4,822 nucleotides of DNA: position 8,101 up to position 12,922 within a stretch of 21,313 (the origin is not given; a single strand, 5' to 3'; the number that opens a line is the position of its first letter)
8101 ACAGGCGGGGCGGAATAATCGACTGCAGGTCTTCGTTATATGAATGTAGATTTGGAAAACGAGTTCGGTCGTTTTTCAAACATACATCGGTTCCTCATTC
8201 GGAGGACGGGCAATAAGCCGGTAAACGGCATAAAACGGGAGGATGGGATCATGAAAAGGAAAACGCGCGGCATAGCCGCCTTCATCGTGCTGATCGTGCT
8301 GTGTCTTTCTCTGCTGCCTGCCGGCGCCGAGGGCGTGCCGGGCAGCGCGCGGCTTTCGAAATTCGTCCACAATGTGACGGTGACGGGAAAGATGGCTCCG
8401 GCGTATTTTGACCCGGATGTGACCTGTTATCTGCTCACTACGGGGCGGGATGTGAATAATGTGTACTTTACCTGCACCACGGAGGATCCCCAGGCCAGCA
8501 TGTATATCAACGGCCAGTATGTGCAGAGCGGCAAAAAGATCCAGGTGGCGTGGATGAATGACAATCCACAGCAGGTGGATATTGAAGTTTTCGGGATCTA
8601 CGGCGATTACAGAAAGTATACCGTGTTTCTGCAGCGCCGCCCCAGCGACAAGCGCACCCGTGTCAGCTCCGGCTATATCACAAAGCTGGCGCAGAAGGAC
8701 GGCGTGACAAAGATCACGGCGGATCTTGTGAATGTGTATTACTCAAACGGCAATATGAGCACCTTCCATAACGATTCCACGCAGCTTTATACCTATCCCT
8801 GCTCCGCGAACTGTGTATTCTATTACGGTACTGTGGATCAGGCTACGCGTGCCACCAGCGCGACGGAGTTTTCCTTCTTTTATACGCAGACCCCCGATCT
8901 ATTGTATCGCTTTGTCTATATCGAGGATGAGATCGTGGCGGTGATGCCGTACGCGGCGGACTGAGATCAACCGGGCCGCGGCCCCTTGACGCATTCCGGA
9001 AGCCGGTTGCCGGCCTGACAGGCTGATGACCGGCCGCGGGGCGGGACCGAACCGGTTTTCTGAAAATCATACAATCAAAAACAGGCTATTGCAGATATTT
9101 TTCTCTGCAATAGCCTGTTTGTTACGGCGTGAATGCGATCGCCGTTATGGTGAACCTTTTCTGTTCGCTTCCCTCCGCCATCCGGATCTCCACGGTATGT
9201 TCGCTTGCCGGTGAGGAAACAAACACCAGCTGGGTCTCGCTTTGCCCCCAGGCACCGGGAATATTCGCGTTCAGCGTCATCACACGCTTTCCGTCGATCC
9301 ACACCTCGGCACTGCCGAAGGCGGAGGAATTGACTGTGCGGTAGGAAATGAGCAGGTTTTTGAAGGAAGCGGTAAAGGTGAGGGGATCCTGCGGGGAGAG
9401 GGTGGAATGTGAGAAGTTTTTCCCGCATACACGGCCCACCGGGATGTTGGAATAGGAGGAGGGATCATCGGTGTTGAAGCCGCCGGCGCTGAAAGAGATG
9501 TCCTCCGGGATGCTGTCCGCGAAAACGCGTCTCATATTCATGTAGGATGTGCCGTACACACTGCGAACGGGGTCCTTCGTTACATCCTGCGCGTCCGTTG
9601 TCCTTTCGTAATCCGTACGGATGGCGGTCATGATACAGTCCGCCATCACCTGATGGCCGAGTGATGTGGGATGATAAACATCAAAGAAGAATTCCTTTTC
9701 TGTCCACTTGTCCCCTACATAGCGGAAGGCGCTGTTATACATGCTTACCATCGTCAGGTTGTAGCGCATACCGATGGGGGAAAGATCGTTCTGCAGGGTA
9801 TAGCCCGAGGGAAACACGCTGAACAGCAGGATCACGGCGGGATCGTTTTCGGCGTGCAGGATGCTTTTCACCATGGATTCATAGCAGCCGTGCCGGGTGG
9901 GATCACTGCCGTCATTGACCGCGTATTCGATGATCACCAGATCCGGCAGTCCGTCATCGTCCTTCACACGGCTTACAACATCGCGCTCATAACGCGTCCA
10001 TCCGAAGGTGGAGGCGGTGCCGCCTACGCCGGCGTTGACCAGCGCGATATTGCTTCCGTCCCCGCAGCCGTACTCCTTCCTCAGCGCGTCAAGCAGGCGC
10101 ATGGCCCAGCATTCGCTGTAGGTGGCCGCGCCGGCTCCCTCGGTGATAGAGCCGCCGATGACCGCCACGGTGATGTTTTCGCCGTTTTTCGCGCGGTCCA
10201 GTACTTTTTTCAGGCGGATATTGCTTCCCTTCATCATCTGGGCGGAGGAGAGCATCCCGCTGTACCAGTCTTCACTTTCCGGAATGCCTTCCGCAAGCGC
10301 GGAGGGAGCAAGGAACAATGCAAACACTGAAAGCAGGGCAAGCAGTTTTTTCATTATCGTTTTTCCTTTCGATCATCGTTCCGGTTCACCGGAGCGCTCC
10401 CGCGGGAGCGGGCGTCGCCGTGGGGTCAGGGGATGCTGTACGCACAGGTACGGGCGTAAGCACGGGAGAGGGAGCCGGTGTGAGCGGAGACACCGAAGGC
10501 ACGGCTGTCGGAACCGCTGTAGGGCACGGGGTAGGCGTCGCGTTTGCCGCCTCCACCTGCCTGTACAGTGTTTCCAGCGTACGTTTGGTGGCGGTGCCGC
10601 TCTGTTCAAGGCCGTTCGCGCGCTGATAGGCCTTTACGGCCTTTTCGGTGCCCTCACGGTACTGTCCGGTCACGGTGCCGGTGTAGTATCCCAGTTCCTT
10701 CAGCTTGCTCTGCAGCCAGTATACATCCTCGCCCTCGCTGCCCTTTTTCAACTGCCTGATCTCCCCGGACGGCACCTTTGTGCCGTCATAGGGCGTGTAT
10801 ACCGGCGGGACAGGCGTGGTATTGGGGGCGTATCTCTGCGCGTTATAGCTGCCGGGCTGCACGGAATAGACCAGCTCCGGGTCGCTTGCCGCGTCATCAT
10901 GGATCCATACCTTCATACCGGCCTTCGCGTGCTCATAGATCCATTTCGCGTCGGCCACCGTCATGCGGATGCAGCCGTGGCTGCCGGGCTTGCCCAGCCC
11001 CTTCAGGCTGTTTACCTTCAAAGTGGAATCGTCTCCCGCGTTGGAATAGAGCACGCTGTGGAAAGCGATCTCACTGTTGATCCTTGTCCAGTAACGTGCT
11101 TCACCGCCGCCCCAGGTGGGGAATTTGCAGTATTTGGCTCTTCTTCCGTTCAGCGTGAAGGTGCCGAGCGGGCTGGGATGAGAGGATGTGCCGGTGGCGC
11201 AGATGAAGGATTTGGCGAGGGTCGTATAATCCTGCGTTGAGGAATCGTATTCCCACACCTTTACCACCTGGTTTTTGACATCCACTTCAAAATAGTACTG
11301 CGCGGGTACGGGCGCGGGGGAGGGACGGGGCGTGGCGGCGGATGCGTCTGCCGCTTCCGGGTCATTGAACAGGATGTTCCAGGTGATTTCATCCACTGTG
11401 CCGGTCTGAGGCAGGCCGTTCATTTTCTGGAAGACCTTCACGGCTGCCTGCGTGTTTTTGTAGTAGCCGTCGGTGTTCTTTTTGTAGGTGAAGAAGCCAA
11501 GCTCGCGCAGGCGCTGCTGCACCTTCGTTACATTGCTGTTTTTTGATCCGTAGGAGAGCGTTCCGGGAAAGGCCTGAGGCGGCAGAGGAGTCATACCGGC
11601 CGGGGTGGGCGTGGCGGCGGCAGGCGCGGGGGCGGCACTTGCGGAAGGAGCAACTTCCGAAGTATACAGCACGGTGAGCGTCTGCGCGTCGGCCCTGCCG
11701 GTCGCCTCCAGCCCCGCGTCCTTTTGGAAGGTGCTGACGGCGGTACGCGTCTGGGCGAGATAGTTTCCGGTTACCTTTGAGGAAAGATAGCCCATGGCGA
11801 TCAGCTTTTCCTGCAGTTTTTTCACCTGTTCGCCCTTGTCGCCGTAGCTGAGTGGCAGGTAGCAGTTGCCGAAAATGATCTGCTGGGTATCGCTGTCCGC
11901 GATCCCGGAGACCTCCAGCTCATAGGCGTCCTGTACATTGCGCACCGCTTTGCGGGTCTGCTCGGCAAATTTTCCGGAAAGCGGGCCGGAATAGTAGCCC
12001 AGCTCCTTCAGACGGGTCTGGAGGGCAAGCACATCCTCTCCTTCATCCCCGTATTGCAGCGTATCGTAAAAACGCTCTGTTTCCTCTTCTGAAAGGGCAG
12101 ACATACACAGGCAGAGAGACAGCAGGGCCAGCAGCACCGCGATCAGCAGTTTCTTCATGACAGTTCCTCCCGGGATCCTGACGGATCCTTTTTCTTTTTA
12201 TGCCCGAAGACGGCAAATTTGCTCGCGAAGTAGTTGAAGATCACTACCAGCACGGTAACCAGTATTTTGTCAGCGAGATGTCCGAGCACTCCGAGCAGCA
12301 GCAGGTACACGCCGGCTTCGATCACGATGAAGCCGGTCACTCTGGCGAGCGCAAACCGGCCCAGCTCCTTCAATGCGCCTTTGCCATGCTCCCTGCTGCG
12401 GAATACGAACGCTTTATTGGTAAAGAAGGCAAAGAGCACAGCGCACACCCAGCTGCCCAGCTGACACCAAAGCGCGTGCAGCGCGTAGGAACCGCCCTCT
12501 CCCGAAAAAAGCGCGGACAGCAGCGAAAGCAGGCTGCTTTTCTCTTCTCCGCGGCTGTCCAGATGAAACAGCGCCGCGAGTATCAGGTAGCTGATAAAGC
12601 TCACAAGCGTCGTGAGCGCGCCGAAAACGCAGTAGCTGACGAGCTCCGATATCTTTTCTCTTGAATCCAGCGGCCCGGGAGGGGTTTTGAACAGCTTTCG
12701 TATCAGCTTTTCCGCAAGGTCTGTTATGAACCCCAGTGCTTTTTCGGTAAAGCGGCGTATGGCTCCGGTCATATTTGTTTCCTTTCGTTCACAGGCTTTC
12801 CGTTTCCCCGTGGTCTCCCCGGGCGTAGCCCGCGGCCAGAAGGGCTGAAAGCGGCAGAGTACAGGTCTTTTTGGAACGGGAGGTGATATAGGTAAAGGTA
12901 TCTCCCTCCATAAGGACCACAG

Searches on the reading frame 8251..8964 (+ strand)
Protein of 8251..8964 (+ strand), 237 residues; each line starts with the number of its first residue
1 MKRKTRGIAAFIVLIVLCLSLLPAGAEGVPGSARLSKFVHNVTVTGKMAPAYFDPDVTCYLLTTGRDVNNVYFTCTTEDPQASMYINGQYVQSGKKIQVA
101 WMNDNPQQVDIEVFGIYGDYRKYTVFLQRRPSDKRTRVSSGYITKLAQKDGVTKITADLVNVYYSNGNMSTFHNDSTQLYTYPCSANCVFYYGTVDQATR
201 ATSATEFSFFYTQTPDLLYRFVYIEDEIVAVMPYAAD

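Call 19: find_encoding_contigs(protein=window:8251-8964:+, flank=3000, max_places=8)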
Protein window:8251-8964:+ (237 aa): 1 contig read that carries it; 1 place shown.
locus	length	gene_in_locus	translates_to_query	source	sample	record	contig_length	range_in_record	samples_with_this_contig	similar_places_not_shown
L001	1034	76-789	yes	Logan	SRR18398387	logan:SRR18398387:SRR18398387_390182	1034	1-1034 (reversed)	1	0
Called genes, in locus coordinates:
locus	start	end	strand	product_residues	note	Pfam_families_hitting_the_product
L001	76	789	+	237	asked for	PF12733:Cadherin-like (weak)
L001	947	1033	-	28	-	?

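Call 20: search_protein_families(library=pfam, proteins=[window:8251-8964:+], max_evalue=0.01)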
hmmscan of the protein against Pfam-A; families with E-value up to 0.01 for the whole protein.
window:8251-8964:+ (237 aa): 1 family
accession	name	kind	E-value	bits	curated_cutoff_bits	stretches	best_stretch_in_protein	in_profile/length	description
PF12733.13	Cadherin-like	-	1.3e-06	29.2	24.2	1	41-129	3-88/89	Cadherin-like beta sandwich domain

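Call 21: find_homologous_proteins(query=window:8251-8964:+, max_evalue=0.00001)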
Query window:8251-8964:+ (237 aa): 53 proteins with E <= 0.00001 among 393 candidates.
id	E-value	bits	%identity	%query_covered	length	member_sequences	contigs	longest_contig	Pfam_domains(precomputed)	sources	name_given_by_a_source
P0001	5.7e-156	535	100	100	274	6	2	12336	PF12733.14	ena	-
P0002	6.1e-107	374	70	100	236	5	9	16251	PF12733.14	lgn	-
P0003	5.6e-103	361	68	99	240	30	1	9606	-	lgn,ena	-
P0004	4.5e-100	352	67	98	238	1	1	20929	PF12733.14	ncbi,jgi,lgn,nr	ncbi:MAG: hypothetical protein CW338_02715 [Clostridiales bacterium]|nr:hypothetical protein [Clostr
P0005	2.3e-96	340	64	98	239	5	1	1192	PF12733.14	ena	-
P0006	7.3e-91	322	65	98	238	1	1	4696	PF12733.14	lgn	-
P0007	5.4e-89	316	63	100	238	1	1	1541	PF12733.14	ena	-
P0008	8.6e-88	312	62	100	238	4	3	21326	PF12733.14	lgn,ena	-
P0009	1.5e-58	216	47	100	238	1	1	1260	PF12733.14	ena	-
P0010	1.6e-58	216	51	96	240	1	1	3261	PF12733.14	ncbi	-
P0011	9.6e-58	214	47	95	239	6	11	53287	PF12733.14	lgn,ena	-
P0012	1.6e-55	206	46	99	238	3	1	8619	-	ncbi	-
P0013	2.8e-55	205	50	91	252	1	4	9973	PF12733.14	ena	-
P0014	8.4e-55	204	52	88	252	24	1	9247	PF12733.14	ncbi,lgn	-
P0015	1.5e-54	203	46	95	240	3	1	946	PF12733.14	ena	-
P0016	1.9e-54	203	51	87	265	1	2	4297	PF12733.14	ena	-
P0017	4.3e-54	202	46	95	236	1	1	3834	PF12733.14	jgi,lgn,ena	-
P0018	6.7e-54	201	44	98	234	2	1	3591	PF12733.14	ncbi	-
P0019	7.7e-54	201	52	87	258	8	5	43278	PF12733.14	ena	-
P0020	5.8e-53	198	50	86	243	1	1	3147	PF12733.14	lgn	-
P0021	4.4e-52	195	48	92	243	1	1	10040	PF12733.14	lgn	-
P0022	1.3e-51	193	49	91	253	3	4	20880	PF12733.14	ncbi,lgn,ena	-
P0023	4.3e-51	192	48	91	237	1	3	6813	PF12733.14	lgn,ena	-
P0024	5.7e-51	191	50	87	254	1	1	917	PF12733.14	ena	-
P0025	9.4e-51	191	47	90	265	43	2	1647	PF12733.14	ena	-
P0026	2.0e-50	190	48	90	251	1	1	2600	PF12733.14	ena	-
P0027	3.2e-50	189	50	84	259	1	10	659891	PF12733.14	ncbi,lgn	-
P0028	8.9e-50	187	44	98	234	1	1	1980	PF12733.14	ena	-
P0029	1.2e-49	187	46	97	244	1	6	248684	PF12733.14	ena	-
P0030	1.3e-49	187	45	95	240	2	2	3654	PF12733.14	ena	-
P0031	4.5e-49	185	48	87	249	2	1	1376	PF12733.14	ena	-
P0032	5.3e-49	185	45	100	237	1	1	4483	PF12733.14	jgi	jgi:hypothetical protein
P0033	8.1e-49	184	47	98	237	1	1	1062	PF12733.14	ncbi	-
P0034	1.2e-48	184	47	89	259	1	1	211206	PF12733.14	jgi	jgi:hypothetical protein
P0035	6.0e-48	181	47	93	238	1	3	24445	PF12733.14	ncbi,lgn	-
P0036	7.8e-48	181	44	99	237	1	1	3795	PF12733.14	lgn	-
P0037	9.5e-48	181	41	100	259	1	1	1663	PF12733.14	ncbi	-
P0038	1.0e-47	181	47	86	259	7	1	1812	PF12733.14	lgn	-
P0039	1.2e-46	177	45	88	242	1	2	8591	PF12733.14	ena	-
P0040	9.1e-46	174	45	95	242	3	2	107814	PF12733.14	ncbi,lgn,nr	ncbi:MAG: cadherin-like beta sandwich domain-containing protein [Bacillota bacterium]|nr:cadherin-li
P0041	9.4e-45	171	46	91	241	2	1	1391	PF12733.14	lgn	-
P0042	4.0e-44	169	45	92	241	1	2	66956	PF12733.14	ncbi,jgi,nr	ncbi:MAG: hypothetical protein E7329_01355 [Clostridiales bacterium]|nr:hypothetical protein [Clostr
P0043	7.5e-44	168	44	92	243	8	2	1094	PF12733.14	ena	-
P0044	9.8e-44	168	43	99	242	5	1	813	PF12733.14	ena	-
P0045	1.1e-43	168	44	93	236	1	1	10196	PF12733.14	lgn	-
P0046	4.0e-42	162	44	91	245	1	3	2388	PF12733.14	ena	-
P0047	7.6e-42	162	42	92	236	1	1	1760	PF12733.14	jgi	jgi:hypothetical protein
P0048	1.0e-41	161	43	97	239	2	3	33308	PF12733.14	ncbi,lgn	-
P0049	8.4e-41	158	41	98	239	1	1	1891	PF12733.14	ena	-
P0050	2.5e-40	157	41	99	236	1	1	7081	PF12733.14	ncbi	-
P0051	3.8e-40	156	42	87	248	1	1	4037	PF12733.14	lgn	-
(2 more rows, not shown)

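Call 22: find_encoding_contigs(protein=P0002, flank=4000, max_places=2)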
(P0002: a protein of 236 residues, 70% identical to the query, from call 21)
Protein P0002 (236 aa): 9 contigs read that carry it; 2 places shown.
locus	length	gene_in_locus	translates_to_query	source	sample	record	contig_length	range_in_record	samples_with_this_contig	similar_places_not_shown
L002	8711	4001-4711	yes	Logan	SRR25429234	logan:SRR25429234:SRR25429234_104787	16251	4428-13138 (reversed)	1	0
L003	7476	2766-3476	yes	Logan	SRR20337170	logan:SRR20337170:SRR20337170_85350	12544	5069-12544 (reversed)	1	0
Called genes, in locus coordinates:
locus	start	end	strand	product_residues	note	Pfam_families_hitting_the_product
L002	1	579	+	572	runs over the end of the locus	PF02878:PGM_PMM_I, PF02879:PGM_PMM_II, PF02880:PGM_PMM_III, PF00408:PGM_PMM_IV (weak)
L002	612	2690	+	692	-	PF00933:Glyco_hydro_3, PF01915:Glyco_hydro_3_C, PF14310:Fn3-like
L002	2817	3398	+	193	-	PF01411:tRNA-synt_2c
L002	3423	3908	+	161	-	-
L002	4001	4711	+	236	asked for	PF12733:Cadherin-like (weak)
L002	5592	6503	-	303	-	PF01471:PG_binding_1, PF03734:YkuD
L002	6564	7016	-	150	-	PF08823:PG_binding_2 (faint), PF01471:PG_binding_1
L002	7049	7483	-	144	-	PF04138:GtrA_DPMS_TM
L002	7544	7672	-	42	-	-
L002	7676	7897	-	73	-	-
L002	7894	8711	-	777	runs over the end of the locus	-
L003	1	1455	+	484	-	?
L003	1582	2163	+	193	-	PF01411:tRNA-synt_2c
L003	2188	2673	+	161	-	-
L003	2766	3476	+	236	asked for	PF12733:Cadherin-like (weak)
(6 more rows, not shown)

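Call 23: find_encoding_contigs(protein=P0004, flank=4000, max_places=2)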
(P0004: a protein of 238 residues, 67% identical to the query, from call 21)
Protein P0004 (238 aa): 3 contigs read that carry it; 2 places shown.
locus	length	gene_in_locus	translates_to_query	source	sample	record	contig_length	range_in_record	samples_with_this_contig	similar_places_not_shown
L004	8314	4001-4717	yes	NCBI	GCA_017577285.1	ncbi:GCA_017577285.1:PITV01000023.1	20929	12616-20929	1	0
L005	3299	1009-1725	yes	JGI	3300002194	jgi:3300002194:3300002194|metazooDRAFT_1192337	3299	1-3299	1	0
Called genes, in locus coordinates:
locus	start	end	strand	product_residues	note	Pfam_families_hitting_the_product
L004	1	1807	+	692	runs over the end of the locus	PF00933:Glyco_hydro_3, PF01915:Glyco_hydro_3_C, PF14310:Fn3-like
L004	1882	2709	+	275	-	PF14808:TMEM164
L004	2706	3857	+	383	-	PF01411:tRNA-synt_2c, PF07973:tRNA_SAD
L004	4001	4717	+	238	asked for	PF12733:Cadherin-like (weak)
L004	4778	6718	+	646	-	PF00532:Peripla_BP_1 (faint), PF13377:Peripla_BP_3, PF00990:GGDEF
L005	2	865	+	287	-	?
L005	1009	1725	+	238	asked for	PF12733:Cadherin-like (weak)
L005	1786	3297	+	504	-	?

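Call 24: find_encoding_contigs(protein=P0008, flank=4000, max_places=2)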
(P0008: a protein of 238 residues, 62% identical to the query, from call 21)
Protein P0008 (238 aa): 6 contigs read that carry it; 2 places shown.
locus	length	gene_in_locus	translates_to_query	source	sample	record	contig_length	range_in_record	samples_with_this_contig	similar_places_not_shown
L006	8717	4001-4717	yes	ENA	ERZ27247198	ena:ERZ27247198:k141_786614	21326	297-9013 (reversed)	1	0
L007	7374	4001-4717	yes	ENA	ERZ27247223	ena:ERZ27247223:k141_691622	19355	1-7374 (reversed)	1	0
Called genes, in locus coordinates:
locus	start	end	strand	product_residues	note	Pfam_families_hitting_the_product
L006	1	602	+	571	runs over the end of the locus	PF02878:PGM_PMM_I, PF02879:PGM_PMM_II, PF02880:PGM_PMM_III, PF00408:PGM_PMM_IV (weak)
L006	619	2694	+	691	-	PF00933:Glyco_hydro_3, PF01915:Glyco_hydro_3_C, PF14310:Fn3-like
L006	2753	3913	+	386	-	PF01411:tRNA-synt_2c, PF07973:tRNA_SAD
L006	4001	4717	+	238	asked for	PF12733:Cadherin-like (weak)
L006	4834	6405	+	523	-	PF00370:FGGY_N, PF02782:FGGY_C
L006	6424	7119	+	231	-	PF00596:Aldolase_II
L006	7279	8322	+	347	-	PF05496:RuvB_N, PF06068:TIP49 (faint), PF01078:Mg_chelatase (faint), PF13191:AAA_16 (faint), PF00004:AAA, PF07728:AAA_5, PF17864:AAA_lid_4, PF05491:WHD_RuvB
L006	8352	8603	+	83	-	PF21645:FakA-like_M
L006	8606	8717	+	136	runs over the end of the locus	?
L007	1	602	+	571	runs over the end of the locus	PF02878:PGM_PMM_I, PF02879:PGM_PMM_II, PF02880:PGM_PMM_III, PF00408:PGM_PMM_IV (weak)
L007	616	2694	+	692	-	PF00933:Glyco_hydro_3, PF01915:Glyco_hydro_3_C, PF14310:Fn3-like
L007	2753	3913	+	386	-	PF01411:tRNA-synt_2c, PF07973:tRNA_SAD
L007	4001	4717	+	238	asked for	PF12733:Cadherin-like (weak)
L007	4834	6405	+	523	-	PF00370:FGGY_N, PF02782:FGGY_C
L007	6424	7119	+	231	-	PF00596:Aldolase_II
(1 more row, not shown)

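Call 25: find_encoding_contigs(protein=P0011, flank=4000, max_places=2)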
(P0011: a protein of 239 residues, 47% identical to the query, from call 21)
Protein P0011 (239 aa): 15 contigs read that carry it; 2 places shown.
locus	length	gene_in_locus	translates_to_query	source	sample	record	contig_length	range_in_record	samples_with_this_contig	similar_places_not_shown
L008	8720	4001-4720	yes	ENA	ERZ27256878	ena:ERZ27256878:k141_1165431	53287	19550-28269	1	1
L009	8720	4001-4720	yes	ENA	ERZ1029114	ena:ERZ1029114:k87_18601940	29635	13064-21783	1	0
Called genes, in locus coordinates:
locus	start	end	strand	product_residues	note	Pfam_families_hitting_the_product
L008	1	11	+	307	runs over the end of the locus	PF01565:FAD_binding_4, PF02873:MurB_C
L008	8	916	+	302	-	PF03668:RapZ-like_N, PF22740:PapZ_C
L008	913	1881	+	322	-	PF10298:WhiA_N, PF14527:LAGLIDADG_WhiA, PF02650:HTH_WhiA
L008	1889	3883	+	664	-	-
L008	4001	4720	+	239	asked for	PF12733:Cadherin-like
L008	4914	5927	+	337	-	PF09991:DUF2232 (weak)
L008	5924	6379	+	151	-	PF01281:Ribosomal_L9_N, PF03948:Ribosomal_L9_C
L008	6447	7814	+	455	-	PF00772:DnaB, PF13481:AAA_25, PF03796:DnaB_C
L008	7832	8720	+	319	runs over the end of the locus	PF01336:tRNA_anti-codon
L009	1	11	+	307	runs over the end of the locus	PF01565:FAD_binding_4, PF02873:MurB_C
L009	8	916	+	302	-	PF03668:RapZ-like_N, PF22740:PapZ_C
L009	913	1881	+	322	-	PF10298:WhiA_N, PF14527:LAGLIDADG_WhiA, PF02650:HTH_WhiA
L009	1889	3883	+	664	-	-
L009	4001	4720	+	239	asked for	PF12733:Cadherin-like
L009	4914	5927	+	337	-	PF09991:DUF2232 (weak)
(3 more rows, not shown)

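Call 30: find_encoding_contigs(protein=P0001, flank=10000, max_places=6)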
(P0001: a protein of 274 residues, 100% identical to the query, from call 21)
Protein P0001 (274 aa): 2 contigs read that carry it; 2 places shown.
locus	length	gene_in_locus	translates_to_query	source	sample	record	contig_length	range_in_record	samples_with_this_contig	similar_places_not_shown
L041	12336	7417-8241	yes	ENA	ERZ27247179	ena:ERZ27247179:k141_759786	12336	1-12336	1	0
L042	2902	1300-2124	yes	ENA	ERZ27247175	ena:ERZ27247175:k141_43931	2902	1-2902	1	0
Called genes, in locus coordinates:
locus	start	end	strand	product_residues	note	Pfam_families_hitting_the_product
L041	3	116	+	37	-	?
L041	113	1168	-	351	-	-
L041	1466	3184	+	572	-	PF02878:PGM_PMM_I, PF02879:PGM_PMM_II, PF02880:PGM_PMM_III, PF00408:PGM_PMM_IV (weak)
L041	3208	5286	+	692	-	PF00933:Glyco_hydro_3, PF01915:Glyco_hydro_3_C, PF14310:Fn3-like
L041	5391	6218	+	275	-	PF14808:TMEM164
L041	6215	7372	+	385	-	PF01411:tRNA-synt_2c, PF07973:tRNA_SAD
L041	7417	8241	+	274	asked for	PF12733:Cadherin-like (weak)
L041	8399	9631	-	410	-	PF00657:Lipase_GDSL (faint), PF13472:Lipase_GDSL_2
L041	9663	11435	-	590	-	PF01471:PG_binding_1, PF03734:YkuD, PF01471:PG_binding_1, PF08823:PG_binding_2 (weak)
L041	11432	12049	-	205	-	PF04138:GtrA_DPMS_TM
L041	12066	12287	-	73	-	-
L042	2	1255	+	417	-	?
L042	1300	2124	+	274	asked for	PF12733:Cadherin-like (weak)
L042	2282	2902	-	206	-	?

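Call 43: find_encoding_contigs(protein=P0002, flank=10000, max_places=1)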
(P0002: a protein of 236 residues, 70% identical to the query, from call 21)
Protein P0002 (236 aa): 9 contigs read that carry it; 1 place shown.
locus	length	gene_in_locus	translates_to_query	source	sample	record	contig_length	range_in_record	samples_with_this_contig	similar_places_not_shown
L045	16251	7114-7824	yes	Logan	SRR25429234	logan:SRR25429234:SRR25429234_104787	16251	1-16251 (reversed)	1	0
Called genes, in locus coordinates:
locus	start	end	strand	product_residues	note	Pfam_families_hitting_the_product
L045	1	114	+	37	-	?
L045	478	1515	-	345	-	-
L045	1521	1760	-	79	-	-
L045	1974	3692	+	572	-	PF02878:PGM_PMM_I, PF02879:PGM_PMM_II, PF02880:PGM_PMM_III, PF00408:PGM_PMM_IV (weak)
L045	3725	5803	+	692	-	PF00933:Glyco_hydro_3, PF01915:Glyco_hydro_3_C, PF14310:Fn3-like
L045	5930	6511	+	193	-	PF01411:tRNA-synt_2c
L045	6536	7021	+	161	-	-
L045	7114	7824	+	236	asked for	PF12733:Cadherin-like (weak)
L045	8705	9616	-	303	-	PF01471:PG_binding_1, PF03734:YkuD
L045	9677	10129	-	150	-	PF08823:PG_binding_2 (faint), PF01471:PG_binding_1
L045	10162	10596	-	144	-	PF04138:GtrA_DPMS_TM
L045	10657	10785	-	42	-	-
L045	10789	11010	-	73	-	-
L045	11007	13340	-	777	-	-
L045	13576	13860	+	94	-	-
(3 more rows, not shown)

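Call 71: list_cluster_members(proteins=[P0001])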
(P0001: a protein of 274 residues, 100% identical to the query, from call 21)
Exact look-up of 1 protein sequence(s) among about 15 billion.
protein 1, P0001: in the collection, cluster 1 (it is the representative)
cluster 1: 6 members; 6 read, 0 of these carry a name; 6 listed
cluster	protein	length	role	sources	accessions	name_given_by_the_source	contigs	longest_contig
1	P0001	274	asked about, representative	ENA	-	-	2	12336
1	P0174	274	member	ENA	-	-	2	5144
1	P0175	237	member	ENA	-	-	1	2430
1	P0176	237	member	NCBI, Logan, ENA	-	-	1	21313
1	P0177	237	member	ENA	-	-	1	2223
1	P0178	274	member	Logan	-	-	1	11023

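Call 73: find_encoding_contigs(protein=P0177, flank=3000, max_places=3)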
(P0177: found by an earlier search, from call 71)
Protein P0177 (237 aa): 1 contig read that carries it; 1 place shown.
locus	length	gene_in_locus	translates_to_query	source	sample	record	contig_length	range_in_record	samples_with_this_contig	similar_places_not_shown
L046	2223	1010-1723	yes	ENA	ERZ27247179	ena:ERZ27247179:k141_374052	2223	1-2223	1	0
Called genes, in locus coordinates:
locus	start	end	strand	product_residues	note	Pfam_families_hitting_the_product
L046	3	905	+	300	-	?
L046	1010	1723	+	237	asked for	PF12733:Cadherin-like (weak)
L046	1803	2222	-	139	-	?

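Call 74: find_encoding_contigs(protein=P0175, flank=3000, max_places=3)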
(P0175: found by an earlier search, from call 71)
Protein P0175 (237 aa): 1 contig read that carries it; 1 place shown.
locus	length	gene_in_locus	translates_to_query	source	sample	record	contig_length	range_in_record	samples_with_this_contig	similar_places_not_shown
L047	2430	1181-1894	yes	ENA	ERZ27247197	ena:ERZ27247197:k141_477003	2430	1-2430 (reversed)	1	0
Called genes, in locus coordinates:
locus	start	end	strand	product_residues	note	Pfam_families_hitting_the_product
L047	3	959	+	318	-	?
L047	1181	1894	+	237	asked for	PF12733:Cadherin-like (weak)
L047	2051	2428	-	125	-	?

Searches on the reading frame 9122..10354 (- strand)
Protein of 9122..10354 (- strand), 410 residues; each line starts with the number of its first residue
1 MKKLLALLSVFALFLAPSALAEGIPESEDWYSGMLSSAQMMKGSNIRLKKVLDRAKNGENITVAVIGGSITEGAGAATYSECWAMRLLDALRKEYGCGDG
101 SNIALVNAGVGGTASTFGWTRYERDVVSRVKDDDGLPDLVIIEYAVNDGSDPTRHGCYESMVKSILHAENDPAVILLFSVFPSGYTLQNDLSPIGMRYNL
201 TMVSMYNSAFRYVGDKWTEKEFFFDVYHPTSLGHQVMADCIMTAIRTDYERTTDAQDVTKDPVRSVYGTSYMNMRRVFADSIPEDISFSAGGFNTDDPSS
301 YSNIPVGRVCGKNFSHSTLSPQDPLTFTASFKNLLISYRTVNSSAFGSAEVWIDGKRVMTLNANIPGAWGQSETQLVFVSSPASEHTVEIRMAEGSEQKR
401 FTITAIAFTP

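Call 20: search_protein_families(library=pfam, proteins=[window:9122-10354:-], max_evalue=0.01)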
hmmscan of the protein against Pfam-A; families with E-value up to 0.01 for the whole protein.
window:9122-10354:- (410 aa): 2 families
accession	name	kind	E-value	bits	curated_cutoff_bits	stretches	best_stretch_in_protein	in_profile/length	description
PF13472.12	Lipase_GDSL_2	-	7.2e-13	49.9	32.9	1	65-236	1-178/178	GDSL-like Lipase/Acylhydrolase family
PF00657.28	Lipase_GDSL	-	3.6e-07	31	23.6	1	63-155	1-94/208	GDSL-like Lipase/Acylhydrolase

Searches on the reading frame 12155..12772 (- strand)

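Call 20: search_protein_families(library=pfam, proteins=[window:12155-12772:-], max_evalue=0.01)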
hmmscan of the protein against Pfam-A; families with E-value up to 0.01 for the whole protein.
window:12155-12772:- (205 aa): 2 families
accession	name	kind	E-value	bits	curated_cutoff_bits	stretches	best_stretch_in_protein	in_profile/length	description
PF04138.20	GtrA_DPMS_TM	-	1.1e-16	61.5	26.1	1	47-189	2-117/117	GtrA/DPMS, transmembrane domain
PF04647.20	AgrB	-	0.002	17.9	23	0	20-71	1-48/185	Accessory gene regulator B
